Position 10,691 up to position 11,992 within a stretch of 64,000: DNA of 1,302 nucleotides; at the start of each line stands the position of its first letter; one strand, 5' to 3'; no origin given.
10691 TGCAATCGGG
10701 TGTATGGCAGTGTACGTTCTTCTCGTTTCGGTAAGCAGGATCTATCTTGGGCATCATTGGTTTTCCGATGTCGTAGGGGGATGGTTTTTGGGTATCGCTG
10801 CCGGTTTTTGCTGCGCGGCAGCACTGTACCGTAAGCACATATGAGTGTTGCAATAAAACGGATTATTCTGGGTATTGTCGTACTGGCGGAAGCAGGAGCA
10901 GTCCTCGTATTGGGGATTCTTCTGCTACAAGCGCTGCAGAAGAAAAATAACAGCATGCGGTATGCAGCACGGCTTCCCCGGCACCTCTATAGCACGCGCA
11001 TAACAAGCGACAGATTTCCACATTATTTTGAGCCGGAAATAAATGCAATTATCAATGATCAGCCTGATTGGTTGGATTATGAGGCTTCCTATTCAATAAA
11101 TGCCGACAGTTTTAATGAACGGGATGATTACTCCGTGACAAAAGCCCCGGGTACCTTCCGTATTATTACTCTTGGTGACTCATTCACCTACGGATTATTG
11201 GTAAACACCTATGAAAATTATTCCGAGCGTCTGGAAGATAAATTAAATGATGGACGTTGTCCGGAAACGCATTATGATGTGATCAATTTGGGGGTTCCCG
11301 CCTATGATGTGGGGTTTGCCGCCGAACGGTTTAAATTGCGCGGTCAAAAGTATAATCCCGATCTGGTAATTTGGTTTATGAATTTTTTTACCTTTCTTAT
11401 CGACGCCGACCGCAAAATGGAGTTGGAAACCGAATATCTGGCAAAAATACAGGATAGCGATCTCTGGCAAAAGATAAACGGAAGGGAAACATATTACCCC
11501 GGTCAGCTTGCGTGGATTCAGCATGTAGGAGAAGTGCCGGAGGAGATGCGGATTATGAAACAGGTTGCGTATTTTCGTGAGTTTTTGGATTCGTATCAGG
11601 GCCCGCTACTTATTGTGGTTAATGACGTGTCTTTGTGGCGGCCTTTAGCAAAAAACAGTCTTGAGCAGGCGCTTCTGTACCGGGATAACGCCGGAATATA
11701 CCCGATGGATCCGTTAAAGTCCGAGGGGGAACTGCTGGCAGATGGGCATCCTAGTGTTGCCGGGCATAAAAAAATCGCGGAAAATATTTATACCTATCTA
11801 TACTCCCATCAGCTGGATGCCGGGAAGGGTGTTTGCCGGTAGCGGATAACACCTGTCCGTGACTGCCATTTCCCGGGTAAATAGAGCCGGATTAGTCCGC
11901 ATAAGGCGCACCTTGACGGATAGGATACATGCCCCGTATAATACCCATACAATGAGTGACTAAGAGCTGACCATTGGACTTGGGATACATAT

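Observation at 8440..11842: Tandem array of three membrane-anchored SGNH-hydrolase paralogs in different states of integrity, including one split by a single in-frame TAA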

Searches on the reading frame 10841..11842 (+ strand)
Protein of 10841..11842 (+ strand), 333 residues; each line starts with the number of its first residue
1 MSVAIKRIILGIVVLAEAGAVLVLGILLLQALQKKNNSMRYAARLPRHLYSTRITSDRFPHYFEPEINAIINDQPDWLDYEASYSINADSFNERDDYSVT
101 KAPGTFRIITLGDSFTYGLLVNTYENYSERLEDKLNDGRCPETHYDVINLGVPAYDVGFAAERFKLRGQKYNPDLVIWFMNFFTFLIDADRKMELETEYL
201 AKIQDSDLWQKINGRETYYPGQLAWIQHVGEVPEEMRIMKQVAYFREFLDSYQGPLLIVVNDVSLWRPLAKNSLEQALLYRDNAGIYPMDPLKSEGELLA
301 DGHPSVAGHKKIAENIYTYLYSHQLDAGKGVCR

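Call 7: search_protein_families(library=pfam, proteins=[window:10841-11839:+], max_evalue=0.01)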
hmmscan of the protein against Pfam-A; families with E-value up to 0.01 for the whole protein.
window:10841-11839:+ (333 aa): 1 family
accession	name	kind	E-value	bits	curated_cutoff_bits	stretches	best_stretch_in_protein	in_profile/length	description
PF13472.12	Lipase_GDSL_2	-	1.9e-06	28.9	32.9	1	111-179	2-69/178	GDSL-like Lipase/Acylhydrolase family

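Call 10: find_encoding_contigs(protein=window:10841-11842:+, flank=6000, max_places=8)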
Protein window:10841-11842:+ (333 aa): 3 contigs read that carry it; 3 places shown.
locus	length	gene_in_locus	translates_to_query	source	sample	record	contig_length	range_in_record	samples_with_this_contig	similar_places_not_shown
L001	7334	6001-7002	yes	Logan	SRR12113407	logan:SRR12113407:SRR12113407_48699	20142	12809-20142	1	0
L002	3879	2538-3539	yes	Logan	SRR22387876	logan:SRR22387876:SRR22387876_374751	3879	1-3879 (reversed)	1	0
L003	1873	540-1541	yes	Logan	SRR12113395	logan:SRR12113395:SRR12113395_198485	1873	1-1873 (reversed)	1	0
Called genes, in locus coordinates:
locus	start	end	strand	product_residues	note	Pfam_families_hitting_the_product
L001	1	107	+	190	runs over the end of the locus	PF01569:PAP2, PF14378:PAP2_3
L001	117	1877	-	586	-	-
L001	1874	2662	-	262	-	PF02673:BacA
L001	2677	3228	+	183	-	PF00588:SpoU_methylase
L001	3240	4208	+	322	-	PF13472:Lipase_GDSL_2 (faint)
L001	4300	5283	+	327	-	PF13472:Lipase_GDSL_2 (faint)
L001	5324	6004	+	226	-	PF01569:PAP2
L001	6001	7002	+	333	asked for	PF13472:Lipase_GDSL_2 (faint)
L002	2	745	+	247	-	?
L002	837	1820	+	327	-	PF13472:Lipase_GDSL_2 (faint)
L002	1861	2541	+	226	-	PF01569:PAP2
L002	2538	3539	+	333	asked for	PF13472:Lipase_GDSL_2 (faint)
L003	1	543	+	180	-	?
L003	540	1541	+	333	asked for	PF13472:Lipase_GDSL_2 (faint)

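Call 11: find_homologous_proteins(query=window:10841-11839:+)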
Query window:10841-11839:+ (333 aa): 390 proteins with E <= 0.001 among 3050 candidates; the best 120 are listed.
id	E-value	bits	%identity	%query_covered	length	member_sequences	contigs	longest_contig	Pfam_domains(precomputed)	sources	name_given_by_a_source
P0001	6.1e-225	764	100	100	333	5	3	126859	PF13472.13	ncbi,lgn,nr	ncbi:SGNH/GDSL hydrolase family protein [Candidatus Gottesmanbacteria bacterium]|nr:SGNH/GDSL hydrol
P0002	2.1e-175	601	81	97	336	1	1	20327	PF13472.13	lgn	-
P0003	2.4e-148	512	68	100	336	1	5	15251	PF13472.13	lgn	-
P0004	5.5e-123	429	58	100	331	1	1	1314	PF13472.13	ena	-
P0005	3.6e-114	400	56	98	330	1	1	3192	PF13472.13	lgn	-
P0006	4.9e-114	399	56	98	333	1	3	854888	PF13472.13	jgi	-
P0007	1.1e-113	398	55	98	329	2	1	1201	-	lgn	-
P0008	1.9e-113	397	56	98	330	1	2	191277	PF13472.13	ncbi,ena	-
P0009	1.6e-112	394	55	98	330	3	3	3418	PF13472.13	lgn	-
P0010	5.5e-111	389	54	98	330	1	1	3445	PF13472.13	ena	-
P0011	3.8e-109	383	55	97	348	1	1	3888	PF13472.13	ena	-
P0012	2.0e-108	381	55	96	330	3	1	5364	PF13472.13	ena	-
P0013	2.6e-106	374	52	98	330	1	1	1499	PF13472.13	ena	-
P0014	1.6e-104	368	52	97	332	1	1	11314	PF13472.13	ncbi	-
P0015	1.1e-103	365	53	97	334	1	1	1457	PF13472.13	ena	-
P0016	8.2e-99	349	51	96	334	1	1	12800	PF13472.13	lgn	-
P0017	2.3e-96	341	54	86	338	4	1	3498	PF13472.13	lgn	-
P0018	3.3e-96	341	56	82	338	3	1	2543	PF13472.13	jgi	jgi:hypothetical protein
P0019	1.0e-88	316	48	95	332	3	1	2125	PF13472.13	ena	-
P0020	5.0e-86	307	47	94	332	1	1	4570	PF13472.13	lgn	-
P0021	1.1e-85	306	47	94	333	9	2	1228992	PF13472.13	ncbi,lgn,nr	ncbi:hypothetical protein KJZ67_01180 [Patescibacteria group bacterium]|nr:hypothetical protein [Pat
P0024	2.6e-80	288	46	93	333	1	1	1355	PF13472.13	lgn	-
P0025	1.1e-77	280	51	81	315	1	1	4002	PF13472.13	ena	-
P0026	1.2e-77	280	44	94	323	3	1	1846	PF13472.13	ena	-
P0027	1.6e-77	279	44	94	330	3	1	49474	PF13472.13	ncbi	-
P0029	5.1e-64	235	46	79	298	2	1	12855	PF13472.13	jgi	jgi:hypothetical protein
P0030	1.6e-63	233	39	97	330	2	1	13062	PF13472.13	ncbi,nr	ncbi:SGNH/GDSL hydrolase family protein [Candidatus Gottesmanbacteria bacterium]|nr:SGNH/GDSL hydrol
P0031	6.3e-63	231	39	95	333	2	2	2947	PF13472.13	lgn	-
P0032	5.4e-61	225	38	96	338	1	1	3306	PF13472.13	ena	-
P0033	1.1e-52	198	40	84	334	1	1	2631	PF13472.13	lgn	-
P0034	1.2e-51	194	37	95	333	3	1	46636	PF13472.13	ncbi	-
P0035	6.6e-50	188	35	97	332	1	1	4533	PF13472.13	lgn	-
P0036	1.0e-49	188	35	99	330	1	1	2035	PF13472.13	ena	-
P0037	1.9e-48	184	35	97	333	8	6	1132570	PF13472.13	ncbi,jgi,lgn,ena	-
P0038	6.5e-48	182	38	93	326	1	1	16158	PF13472.13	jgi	-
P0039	7.7e-48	182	36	98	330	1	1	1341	PF13472.13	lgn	-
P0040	1.1e-47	181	36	88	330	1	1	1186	PF13472.13,PF00657.29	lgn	-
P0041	1.3e-47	181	35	96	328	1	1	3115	PF13472.13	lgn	-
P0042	3.1e-47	180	36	95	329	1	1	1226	PF13472.13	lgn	-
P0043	9.6e-47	178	35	96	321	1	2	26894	PF13472.13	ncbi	-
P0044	1.6e-45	174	37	90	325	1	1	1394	PF13472.13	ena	-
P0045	3.9e-45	173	34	95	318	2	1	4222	PF13472.13,PF00657.29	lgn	-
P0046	4.3e-45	173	32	97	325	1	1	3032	PF13472.13,PF00657.29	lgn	-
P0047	7.7e-45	172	35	99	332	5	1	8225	PF13472.13,PF00657.29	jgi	-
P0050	1.5e-44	171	35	80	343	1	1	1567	PF13472.13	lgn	-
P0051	3.2e-44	170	36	96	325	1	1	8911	PF13472.13,PF00657.29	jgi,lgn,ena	-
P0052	3.6e-44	170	38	81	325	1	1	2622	PF13472.13,PF00657.29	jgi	jgi:lysophospholipase L1-like esterase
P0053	5.9e-44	169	37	96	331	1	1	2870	PF13472.13,PF00657.29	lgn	-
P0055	6.7e-44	169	36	96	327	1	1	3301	PF13472.13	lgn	-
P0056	7.4e-44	169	38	80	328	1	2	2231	PF13472.13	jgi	-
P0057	1.1e-43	168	36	96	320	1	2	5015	PF13472.13,PF00657.29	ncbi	-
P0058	1.3e-43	168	36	95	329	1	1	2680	PF13472.13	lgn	-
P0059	2.4e-43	167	36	99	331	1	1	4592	PF13472.13,PF00657.29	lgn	-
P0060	3.5e-43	166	36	90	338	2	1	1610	PF13472.13,PF00657.29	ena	-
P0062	6.5e-43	165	37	82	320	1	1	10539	PF13472.13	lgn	-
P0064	1.3e-42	165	38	80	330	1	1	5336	PF13472.13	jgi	jgi:hypothetical protein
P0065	1.5e-42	164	35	92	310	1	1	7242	PF13472.13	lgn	-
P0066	2.2e-42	164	34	96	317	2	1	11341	PF13472.13,PF00657.29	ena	-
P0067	2.9e-42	163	35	81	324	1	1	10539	PF13472.13,PF00657.29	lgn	-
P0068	6.3e-42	162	37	79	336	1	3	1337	PF13472.13,PF00657.29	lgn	-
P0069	6.3e-42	162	33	92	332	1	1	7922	PF13472.13,PF00657.29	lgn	-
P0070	7.7e-42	162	34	95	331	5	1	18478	PF13472.13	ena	-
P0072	9.4e-42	162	35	96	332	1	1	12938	PF13472.13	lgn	-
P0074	1.0e-41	162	35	96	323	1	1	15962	PF13472.13,PF00657.29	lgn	-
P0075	1.1e-41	161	36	91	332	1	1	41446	PF13472.13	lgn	-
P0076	3.3e-41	160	35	95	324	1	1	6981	PF13472.13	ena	-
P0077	4.6e-41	159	31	96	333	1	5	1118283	PF13472.13,PF00657.29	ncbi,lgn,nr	ncbi:SGNH/GDSL hydrolase family protein [Candidatus Gottesmanbacteria bacterium]|nr:SGNH/GDSL hydrol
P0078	5.5e-41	159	31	96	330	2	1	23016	PF13472.13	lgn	-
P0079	5.8e-41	159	36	82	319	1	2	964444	PF13472.13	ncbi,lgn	ncbi:MAG: SGNH/GDSL hydrolase family protein [Candidatus Doudnabacteria bacterium]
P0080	6.5e-41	159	35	96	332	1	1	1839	PF13472.13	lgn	-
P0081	6.9e-41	159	30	96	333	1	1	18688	PF13472.13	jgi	-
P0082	1.1e-40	158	33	95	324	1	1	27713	PF13472.13,PF00657.29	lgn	-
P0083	1.2e-40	158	34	96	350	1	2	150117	PF13472.13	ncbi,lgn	-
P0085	1.3e-40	158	38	80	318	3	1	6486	PF13472.13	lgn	-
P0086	1.6e-40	158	37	78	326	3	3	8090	PF13472.13,PF00657.29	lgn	-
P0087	1.6e-40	158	38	75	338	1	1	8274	PF13472.13,PF00657.29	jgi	-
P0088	1.7e-40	158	34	95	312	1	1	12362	PF13472.13,PF00657.29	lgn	-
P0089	3.4e-40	157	36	96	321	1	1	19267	PF13472.13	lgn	-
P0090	4.2e-40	156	33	87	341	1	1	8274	PF13472.13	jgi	-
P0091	5.0e-40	156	33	92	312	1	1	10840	PF13472.13,PF00657.29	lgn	-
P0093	7.0e-40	156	33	95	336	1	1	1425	PF13472.13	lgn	-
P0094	8.2e-40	155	35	80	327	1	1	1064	PF13472.13,PF00657.29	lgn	-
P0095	1.1e-39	155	35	96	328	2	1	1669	PF13472.13,PF00657.29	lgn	-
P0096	1.2e-39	155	33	96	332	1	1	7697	PF13472.13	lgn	-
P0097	1.3e-39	155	34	95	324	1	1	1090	PF13472.13,PF00657.29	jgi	-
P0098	1.5e-39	154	35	95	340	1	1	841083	PF13472.13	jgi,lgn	-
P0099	1.6e-39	154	35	78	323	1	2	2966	PF13472.13,PF00657.29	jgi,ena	-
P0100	2.0e-39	154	36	81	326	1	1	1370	PF13472.13,PF00657.29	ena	-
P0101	2.2e-39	154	34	81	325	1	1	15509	PF13472.13,PF00657.29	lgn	-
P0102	2.3e-39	154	35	97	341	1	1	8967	-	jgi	jgi:lysophospholipase L1-like esterase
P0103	2.5e-39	154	35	98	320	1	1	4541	PF13472.13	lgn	-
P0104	2.7e-39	154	37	81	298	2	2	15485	PF13472.13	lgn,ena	-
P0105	2.8e-39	154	34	84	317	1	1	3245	PF13472.13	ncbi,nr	ncbi:SGNH/GDSL hydrolase family protein [Candidatus Curtissbacteria bacterium]|nr:SGNH/GDSL hydrolas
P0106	2.8e-39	154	32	96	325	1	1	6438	PF13472.13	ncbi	-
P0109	3.1e-39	153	38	77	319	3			PF13472.13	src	-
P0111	3.3e-39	153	31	93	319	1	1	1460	PF13472.13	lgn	-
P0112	3.3e-39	153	35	80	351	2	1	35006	PF13472.13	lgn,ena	-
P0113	3.3e-39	153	36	81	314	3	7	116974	PF13472.13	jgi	-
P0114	3.6e-39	153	33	96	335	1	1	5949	PF13472.13,PF00657.29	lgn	-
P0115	3.7e-39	153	34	80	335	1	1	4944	PF13472.13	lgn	-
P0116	4.4e-39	153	33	96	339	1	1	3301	PF13472.13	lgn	-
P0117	4.8e-39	153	37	80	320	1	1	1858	PF13472.13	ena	-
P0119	5.3e-39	153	35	94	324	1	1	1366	PF13472.13,PF00657.29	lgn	-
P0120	5.7e-39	153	34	81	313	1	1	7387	PF13472.13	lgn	-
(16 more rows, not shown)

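Call 23: find_encoding_contigs(protein=P0002, flank=8000, max_places=4)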
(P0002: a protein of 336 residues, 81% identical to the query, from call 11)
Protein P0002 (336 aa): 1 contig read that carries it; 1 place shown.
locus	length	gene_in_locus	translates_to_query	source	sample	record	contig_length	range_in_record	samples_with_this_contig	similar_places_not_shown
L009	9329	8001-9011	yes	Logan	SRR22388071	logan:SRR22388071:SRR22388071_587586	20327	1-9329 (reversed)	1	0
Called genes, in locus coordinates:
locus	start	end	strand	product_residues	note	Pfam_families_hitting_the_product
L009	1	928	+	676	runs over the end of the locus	PF01751:Toprim, PF13662:Toprim_4 (weak), PF01131:Topoisom_bac, PF01396:Zn_ribbon_Top1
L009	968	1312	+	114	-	-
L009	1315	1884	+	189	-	PF01569:PAP2, PF14378:PAP2_3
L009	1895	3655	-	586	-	-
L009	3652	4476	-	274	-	PF02673:BacA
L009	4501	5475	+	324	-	PF13472:Lipase_GDSL_2 (weak)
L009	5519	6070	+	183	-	PF00588:SpoU_methylase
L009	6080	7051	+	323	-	PF13472:Lipase_GDSL_2 (faint)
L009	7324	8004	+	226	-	PF01569:PAP2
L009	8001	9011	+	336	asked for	PF13472:Lipase_GDSL_2 (weak)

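Call 24: find_encoding_contigs(protein=P0003, flank=8000, max_places=4)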
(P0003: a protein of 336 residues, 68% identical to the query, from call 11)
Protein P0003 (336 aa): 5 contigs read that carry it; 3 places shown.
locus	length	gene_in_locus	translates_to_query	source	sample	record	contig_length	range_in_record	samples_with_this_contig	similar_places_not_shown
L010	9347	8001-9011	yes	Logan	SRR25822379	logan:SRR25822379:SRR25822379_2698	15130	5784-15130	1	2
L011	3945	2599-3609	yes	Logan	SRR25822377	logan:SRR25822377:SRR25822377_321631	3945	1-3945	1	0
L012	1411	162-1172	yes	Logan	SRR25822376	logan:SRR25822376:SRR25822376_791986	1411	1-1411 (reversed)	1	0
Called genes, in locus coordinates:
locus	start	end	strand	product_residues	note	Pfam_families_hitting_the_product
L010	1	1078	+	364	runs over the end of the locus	PF02481:DNA_processg_A, PF17782:WHD_DprA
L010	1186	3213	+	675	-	PF01751:Toprim, PF13662:Toprim_4 (faint), PF01131:Topoisom_bac, PF06906:DUF1272 (faint), PF01396:Zn_ribbon_Top1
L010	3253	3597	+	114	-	-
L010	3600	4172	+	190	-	PF01569:PAP2, PF14378:PAP2_3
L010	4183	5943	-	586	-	-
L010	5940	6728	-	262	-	PF02673:BacA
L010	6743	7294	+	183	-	PF00588:SpoU_methylase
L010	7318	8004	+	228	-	PF01569:PAP2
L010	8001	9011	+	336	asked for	PF13472:Lipase_GDSL_2 (faint)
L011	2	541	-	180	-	?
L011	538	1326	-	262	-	PF02673:BacA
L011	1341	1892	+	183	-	PF00588:SpoU_methylase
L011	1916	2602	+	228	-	PF01569:PAP2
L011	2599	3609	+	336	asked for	PF13472:Lipase_GDSL_2 (faint)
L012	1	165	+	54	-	?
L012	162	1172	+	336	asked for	PF13472:Lipase_GDSL_2 (faint)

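Call 36: predict_structure(alignment_id=A3)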
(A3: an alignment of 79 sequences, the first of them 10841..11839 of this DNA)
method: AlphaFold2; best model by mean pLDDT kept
length: 333 residues; sequences in the alignment: 79
mean_pLDDT: 93.1   pTM: 0.88
mean pLDDT of the five models: 93.1, 92.6, 92.2, 92.0, 91.8
residues with pLDDT >= 90: 284; 70-90: 30; 50-70: 15; < 50: 4
segments of 3 or more residues with pLDDT < 50: 326-328
pLDDT, mean of each block of 10 residues (from residue 1): 93 98 96 65 85 87 97 94 98 97 96 98 98 92 94 98 98 98 96 96 94 86 95 98 98 98 97 97 96 95 97 96 64 61
secondary structure, 60 per line:
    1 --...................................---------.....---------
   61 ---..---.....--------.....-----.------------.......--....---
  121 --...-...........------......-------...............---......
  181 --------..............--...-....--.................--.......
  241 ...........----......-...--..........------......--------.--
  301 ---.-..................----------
elements in order: H3-37 E69-73 E82-86 E105-111 H114-117 H127-137 E144-149 H157-171 E175-180 H189-202 E209-212 E215-218 H219-231 H234-251 E256-261 H268-277 E284-289 H306-323

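Call 40: fold_search(model_id=the predicted structure, library=pdb)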
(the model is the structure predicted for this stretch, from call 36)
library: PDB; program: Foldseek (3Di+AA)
matches with E <= 10: 1331; with E <= 0.001: 72
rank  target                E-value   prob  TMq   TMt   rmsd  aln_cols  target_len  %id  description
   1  4rsh_A                2.5e-06  1.00  0.38  0.67   4.6       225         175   16  Structure of a putative lipolytic protein of G-D-S-L family from Desulfitobacterium hafniense DCB-2 (released 2014-11-19)
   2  6hfz_C                4.1e-06  1.00  0.38  0.34  10.8       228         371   14  Crystal structure of a two-domain esterase (CEX) active on acetylated mannans (released 2019-09-11)
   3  8a2n_A                4.4e-06  1.00  0.43  0.47   9.6       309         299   10  Structure of crocagin biosynthetic protein CgnD (released 2023-02-22)
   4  8ik1_A                4.6e-06  1.00  0.38  0.58   8.2       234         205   15  EstL5 in complex of PMSF (released 2023-03-29)
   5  6hfz_B                4.9e-06  1.00  0.39  0.35   8.8       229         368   14  Crystal structure of a two-domain esterase (CEX) active on acetylated mannans (released 2019-09-11)
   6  1ivn                  5.2e-06  1.00  0.40  0.71   7.2       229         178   11  E.coli Thioesterase I/Protease I/Lysophospholiase L1 (released 2003-07-08)
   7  1j00                  8.0e-06  1.00  0.40  0.72   6.4       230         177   12  E. coli Thioesterase I/Protease I/Lysophospholipase L1 in complexed with diethyl phosphono moiety (released 2003-07-08)
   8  1jrl                  8.5e-06  1.00  0.41  0.72   5.2       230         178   12  Crystal structure of E. coli Lysophospholiase L1/Acyl-CoA Thioesterase I/Protease I L109P mutant (released 2003-07-08)
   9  3u37_H                9.5e-06  1.00  0.36  0.33   8.8       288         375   12  An Acetyl Xylan Esterase (Est2A) from the Rumen Bacterium Butyrivibrio proteoclasticus. (released 2013-02-13)
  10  1u8u                  1.1e-05  1.00  0.40  0.70   5.6       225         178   11  E. coli Thioesterase I/Protease I/Lysophospholiase L1 in complexed with octanoic acid (released 2005-04-05)
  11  6hfz_A                1.4e-05  1.00  0.38  0.35  10.1       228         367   14  Crystal structure of a two-domain esterase (CEX) active on acetylated mannans (released 2019-09-11)
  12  4jj4_A                1.5e-05  1.00  0.40  0.58   5.9       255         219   14  Crystal structure of a catalytic mutant of Axe2 (Axe2-D191A), an acetylxylan esterase from Geobacillus stearothermophi (released 2014-03-12)
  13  6lfc_B                1.5e-05  1.00  0.36  0.66   8.8       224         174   11  E. coli Thioesterase I mutant DG (released 2020-07-15)
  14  4oap_A                1.6e-05  1.00  0.40  0.57   7.0       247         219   15  An Axe2 mutant (W190I), an acetyl-xylooligosaccharide esterase from Geobacillus Stearmophilus (released 2015-01-14)
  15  4jgg_A                1.7e-05  1.00  0.41  0.71   6.1       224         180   14  Crystal Structure of TesA (released 2013-08-14)
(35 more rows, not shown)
